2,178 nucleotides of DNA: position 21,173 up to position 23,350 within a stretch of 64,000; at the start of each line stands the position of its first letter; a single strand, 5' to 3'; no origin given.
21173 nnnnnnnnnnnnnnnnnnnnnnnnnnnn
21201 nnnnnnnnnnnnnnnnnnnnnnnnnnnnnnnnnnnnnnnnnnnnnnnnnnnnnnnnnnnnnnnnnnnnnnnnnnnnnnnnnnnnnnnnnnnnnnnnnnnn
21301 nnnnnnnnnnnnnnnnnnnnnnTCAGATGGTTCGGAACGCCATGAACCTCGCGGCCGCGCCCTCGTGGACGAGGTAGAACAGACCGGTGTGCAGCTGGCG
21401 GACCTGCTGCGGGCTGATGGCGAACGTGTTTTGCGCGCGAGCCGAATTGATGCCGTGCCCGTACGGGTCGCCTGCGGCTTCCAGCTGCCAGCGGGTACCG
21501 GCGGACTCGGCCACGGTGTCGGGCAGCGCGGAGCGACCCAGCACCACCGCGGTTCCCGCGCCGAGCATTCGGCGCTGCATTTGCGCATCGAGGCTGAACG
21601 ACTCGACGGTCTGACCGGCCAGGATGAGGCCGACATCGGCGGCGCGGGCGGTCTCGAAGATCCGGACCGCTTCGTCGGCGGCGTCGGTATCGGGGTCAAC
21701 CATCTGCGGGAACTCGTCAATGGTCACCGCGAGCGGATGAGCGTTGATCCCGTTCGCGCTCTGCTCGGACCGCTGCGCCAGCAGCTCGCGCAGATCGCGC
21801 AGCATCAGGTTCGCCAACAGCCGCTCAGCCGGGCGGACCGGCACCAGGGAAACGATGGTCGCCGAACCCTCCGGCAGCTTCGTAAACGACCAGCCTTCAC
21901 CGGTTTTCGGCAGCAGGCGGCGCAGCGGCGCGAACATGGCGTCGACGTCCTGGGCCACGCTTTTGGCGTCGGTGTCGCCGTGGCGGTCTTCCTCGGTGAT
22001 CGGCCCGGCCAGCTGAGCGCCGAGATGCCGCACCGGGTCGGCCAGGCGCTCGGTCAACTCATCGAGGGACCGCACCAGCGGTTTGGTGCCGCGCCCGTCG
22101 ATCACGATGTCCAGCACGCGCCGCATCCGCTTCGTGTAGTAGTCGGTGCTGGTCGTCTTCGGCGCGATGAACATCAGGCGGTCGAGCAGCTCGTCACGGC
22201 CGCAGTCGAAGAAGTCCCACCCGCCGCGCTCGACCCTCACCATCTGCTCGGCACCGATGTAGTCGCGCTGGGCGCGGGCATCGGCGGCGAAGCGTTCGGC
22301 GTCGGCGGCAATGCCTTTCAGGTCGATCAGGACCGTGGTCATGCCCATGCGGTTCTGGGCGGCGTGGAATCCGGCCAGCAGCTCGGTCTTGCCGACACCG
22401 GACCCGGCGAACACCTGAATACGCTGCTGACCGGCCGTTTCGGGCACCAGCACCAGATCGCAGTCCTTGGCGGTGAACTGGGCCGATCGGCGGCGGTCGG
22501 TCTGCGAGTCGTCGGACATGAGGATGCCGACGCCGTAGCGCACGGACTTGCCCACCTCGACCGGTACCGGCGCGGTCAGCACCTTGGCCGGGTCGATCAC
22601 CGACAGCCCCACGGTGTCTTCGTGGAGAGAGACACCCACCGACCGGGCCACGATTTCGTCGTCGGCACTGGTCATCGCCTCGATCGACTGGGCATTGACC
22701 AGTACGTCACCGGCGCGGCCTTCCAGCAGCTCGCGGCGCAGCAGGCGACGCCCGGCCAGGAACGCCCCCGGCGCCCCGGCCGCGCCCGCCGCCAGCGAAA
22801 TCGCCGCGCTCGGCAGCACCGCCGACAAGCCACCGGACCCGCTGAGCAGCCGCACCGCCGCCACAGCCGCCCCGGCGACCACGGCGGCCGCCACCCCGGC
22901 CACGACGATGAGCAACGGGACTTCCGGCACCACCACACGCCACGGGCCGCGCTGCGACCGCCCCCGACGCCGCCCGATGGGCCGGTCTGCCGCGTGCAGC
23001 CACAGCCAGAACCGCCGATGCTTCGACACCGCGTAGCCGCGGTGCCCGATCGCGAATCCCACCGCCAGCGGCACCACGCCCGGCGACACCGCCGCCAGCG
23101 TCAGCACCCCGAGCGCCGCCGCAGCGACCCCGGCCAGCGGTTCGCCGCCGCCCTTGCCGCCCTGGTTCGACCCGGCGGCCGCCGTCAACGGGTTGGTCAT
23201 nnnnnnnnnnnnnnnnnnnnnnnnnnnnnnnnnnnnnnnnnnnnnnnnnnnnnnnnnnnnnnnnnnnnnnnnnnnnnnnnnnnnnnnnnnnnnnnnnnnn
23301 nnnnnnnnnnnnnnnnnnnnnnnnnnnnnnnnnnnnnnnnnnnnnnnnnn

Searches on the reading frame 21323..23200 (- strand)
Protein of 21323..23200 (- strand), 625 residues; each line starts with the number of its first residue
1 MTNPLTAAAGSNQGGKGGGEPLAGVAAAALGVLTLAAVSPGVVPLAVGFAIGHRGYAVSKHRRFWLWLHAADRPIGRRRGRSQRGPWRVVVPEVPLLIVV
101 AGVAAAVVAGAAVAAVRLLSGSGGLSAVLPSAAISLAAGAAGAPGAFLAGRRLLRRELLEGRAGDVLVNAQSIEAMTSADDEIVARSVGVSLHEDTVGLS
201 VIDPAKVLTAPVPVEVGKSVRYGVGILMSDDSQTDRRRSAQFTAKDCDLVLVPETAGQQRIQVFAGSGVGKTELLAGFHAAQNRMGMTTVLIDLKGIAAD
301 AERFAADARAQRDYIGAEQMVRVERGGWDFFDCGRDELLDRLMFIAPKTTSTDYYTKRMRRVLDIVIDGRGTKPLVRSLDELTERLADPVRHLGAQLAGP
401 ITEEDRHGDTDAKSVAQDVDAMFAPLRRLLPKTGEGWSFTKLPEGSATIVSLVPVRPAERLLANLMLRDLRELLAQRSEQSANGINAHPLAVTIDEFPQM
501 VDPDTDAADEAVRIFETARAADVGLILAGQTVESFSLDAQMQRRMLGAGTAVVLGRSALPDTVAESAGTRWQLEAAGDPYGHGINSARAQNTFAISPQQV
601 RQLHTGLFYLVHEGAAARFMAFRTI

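Call 19: search_protein_families(library=pfam, proteins=[window:21323-23200:-], max_evalue=0.01)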
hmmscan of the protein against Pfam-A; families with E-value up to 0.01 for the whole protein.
window:21323-23200:- (625 aa): 0 families

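Call 48: search_protein_families(library=ncbifam, proteins=[window:21323-23200:-], max_evalue=0.01)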
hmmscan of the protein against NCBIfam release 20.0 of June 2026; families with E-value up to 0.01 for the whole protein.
window:21323-23200:- (625 aa): 2 families
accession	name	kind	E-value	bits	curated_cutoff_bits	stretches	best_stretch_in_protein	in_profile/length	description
TIGR03498.1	FliI_clade3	equivalog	0.0014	17.4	587.45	1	254-283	137-165/418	flagellar protein export ATPase FliI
TIGR03924.1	T7SS_EccC_a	equivalog_domain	0.0044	15.8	509.15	1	490-537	565-612/673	type VII secretion protein EccCa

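Call 112: search_solved_structures(query=window:21323-23200:-, max_evalue=0.1)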
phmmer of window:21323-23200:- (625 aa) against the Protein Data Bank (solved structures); distinct sequences matched with E-value up to 0.1: 0.
